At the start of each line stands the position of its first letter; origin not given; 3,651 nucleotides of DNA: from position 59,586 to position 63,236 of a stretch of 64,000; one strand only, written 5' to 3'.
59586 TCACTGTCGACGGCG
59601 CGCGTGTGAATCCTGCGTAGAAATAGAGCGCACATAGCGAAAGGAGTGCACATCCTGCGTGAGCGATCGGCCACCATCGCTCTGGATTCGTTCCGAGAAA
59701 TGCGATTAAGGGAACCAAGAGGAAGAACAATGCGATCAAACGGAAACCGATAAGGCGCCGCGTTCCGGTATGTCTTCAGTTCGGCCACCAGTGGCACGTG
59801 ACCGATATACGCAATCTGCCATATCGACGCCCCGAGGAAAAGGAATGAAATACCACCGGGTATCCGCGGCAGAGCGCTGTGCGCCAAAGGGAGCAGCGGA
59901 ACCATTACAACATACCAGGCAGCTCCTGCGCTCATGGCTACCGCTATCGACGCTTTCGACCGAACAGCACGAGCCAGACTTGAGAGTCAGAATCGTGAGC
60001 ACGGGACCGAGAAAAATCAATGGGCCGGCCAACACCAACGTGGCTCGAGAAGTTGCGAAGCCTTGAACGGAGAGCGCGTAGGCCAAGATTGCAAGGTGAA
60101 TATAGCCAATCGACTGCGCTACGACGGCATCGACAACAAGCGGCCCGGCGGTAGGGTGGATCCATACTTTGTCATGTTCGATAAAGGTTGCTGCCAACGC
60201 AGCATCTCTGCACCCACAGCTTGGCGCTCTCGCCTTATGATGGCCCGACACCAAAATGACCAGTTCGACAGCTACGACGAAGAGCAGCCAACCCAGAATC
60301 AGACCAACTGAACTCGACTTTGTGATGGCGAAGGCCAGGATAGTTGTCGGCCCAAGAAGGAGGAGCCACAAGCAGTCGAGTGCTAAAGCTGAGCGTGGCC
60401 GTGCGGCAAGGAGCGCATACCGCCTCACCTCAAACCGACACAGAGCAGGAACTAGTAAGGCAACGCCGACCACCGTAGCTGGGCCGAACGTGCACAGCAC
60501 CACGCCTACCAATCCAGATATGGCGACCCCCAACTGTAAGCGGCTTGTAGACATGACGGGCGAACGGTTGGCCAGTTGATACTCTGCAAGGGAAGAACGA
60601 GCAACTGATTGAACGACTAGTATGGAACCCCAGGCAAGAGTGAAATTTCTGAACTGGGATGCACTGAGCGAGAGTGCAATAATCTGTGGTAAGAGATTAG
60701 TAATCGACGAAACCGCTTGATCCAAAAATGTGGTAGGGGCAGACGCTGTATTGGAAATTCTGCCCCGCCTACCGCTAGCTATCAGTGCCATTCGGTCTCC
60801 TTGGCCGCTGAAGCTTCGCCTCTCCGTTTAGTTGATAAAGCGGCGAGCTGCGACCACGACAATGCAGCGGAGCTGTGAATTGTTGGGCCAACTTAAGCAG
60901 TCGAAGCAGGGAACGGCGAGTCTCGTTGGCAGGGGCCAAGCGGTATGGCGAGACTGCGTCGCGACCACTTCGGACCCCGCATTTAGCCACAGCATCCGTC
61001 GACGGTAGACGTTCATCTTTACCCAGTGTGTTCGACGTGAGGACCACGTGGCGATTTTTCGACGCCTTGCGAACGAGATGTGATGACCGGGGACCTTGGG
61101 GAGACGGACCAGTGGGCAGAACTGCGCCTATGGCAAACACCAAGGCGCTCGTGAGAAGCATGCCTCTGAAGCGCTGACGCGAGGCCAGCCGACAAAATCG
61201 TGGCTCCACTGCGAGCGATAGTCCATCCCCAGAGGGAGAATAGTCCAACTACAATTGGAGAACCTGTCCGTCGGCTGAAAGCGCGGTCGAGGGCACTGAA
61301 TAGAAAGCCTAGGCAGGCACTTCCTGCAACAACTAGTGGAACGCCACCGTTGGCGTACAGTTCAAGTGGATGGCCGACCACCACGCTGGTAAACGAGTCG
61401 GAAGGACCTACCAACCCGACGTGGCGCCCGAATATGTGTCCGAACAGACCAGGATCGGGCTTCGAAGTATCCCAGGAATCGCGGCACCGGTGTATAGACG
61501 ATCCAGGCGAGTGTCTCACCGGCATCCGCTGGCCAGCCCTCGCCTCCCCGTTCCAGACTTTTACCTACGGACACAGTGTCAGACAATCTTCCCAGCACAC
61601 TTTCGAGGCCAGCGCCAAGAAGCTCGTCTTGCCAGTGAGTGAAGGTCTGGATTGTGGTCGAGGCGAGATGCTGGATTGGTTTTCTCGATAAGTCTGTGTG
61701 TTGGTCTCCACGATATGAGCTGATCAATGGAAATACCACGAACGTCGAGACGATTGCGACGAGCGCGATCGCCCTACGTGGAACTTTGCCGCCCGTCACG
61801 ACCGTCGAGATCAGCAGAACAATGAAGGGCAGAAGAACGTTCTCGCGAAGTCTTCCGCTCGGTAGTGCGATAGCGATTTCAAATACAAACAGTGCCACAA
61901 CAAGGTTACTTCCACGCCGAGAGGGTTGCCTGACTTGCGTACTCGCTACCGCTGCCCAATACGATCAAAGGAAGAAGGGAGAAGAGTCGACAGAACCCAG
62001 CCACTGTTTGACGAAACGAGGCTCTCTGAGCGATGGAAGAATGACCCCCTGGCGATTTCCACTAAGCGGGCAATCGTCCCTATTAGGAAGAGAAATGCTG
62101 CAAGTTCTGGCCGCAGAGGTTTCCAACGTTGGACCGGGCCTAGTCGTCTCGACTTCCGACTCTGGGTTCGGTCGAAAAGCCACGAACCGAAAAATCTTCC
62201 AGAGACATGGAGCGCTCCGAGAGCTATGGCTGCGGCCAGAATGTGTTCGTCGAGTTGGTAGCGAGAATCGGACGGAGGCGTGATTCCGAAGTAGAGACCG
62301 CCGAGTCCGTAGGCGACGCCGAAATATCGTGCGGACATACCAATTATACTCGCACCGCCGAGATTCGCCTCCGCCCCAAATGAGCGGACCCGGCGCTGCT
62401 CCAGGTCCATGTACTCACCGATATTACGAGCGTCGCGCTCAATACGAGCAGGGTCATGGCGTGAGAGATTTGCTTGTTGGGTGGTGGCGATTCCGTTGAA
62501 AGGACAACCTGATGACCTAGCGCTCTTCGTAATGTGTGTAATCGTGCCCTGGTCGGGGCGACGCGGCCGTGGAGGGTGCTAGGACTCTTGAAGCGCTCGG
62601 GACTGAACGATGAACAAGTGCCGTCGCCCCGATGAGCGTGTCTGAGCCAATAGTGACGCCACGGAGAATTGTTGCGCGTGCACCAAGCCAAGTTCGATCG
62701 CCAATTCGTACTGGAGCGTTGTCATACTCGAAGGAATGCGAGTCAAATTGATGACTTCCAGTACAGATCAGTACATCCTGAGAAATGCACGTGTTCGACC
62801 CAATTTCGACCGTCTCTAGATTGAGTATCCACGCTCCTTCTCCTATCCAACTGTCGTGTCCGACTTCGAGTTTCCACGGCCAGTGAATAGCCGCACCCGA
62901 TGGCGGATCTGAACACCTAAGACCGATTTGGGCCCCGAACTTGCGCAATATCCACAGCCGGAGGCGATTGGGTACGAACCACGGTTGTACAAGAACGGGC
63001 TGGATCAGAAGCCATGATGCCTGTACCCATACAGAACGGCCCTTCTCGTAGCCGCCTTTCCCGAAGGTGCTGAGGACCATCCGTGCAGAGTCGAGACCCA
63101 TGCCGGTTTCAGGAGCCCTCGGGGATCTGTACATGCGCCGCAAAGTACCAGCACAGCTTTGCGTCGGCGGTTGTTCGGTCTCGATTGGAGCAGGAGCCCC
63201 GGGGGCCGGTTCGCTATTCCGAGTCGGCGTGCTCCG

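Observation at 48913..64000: Abrupt boundary at initiator tRNA-fMet into a degraded, lower-GC accessory region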

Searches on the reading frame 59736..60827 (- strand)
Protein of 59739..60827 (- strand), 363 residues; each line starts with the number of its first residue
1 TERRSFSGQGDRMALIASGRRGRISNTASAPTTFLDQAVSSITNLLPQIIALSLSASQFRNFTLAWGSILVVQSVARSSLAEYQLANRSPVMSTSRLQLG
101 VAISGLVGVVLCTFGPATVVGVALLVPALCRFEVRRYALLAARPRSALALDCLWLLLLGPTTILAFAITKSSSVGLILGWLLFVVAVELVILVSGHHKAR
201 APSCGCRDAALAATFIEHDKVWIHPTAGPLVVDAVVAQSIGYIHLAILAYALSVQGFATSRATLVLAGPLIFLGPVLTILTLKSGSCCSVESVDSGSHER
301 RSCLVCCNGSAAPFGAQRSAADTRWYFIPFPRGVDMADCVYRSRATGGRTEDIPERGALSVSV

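Call 17: search_protein_families(library=pfam, proteins=[window:59739-60827:-], max_evalue=0.01)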
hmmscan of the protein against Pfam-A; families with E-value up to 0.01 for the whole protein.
window:59739-60827:- (363 aa): 0 families

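Call 18: find_encoding_contigs(protein=window:59736-60791:-, flank=10000, max_places=6)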
Protein window:59736-60791:- (351 aa): no gene with exactly this product is on record in the collection.

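Call 72: search_protein_families(library=ncbifam, proteins=[window:59739-60791:-], max_evalue=0.001)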
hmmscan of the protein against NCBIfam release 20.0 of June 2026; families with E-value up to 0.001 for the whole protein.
window:59739-60791:- (351 aa): 0 families

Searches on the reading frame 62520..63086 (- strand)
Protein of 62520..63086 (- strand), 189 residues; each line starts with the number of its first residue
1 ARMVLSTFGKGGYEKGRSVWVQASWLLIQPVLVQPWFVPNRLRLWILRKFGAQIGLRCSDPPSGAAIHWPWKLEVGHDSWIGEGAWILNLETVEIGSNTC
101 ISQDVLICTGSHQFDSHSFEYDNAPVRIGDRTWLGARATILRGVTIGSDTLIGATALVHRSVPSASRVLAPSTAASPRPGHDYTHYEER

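Call 17: search_protein_families(library=pfam, proteins=[window:62520-63086:-], max_evalue=0.01)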
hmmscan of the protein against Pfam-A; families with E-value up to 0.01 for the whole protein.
window:62520-63086:- (189 aa): 2 families
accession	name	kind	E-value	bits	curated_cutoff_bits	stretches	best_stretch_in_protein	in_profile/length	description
PF00132.30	Hexapep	-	2.8e-11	43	27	1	126-159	2-35/36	Bacterial transferase hexapeptide (six repeats)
PF14602.12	Hexapep_2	-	2.3e-07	30.8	27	1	125-154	1-28/34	Hexapeptide repeat of succinyl-transferase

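Call 72: search_protein_families(library=ncbifam, proteins=[window:62523-63086:-], max_evalue=0.001)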
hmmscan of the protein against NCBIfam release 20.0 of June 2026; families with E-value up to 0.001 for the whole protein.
window:62523-63086:- (188 aa): 27 families (the best 25 are shown)
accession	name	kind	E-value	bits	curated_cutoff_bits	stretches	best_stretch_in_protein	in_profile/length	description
NF007797.0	PRK10502.1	subfamily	2e-47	161.2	192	1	4-166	4-166/183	WcaF family extracellular polysaccharide biosynthesis acetyltransferase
NF038307.1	EPS_acetyl_HpsU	equivalog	4.9e-35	120.7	305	1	5-167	4-166/178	hormogonium polysaccharide biosynthesis acetyltransferase HpsU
TIGR04008.1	WcaF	equivalog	5.2e-31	107.9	326.3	1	12-165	12-164/180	colanic acid biosynthesis acetyltransferase WcaF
NF007240.0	PRK09677.1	equivalog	1.4e-13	50.8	243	1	72-166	65-171/192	putative lipopolysaccharide biosynthesis O-acetyl transferase WbbJ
TIGR03570.1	NeuD_NnaD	subfamily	1.4e-12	47.6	160.8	1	125-169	153-197/202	NeuD/PglB/VioB family sugar acetyltransferase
NF007499.0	PRK10092.1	equivalog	4.9e-12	46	314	1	76-167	77-171/183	maltose O-acetyltransferase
TIGR03308.1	phn_thr-fam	hypoth_equivalog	6.9e-12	45.6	201.65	1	123-167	106-150/204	phosphonate metabolim protein, transferase hexapeptide repeat family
NF058585.1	HptprglPActTf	PfamEq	3.6e-11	42.9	300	1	90-167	75-148/172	heptaprenylglyceryl phosphate O-acetyltransferase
NF041874.1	EPS_EpsC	equivalog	2.8e-09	36.9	150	1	72-167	61-155/168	serine O-acetyltransferase EpsC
NF007076.0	PRK09527.1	equivalog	5.2e-09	35.8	347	1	86-165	89-171/203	galactoside O-acetyltransferase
TIGR02353.1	NRPS_term_dom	equivalog_domain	2.8e-08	32.6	423.1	1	74-160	599-680/695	Pls/PosA family non-ribosomal peptide synthetase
NF000311.1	Vat_ABCDEFH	equivalog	1.7e-07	31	300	1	126-166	111-151/201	Vat family streptogramin A O-acetyltransferase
NF033468.1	stregram_VatI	exception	2.4e-07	30.7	415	1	128-163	115-150/208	streptogramin A O-acetyltransferase Vat(I)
TIGR01172.1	cysE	equivalog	2.6e-07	30.8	210.65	1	73-168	62-156/162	serine O-acetyltransferase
TIGR03532.1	DapD_Ac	equivalog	1e-06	28.6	231.75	1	81-167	119-202/231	2,3,4,5-tetrahydropyridine-2,6-dicarboxylate N-acetyltransferase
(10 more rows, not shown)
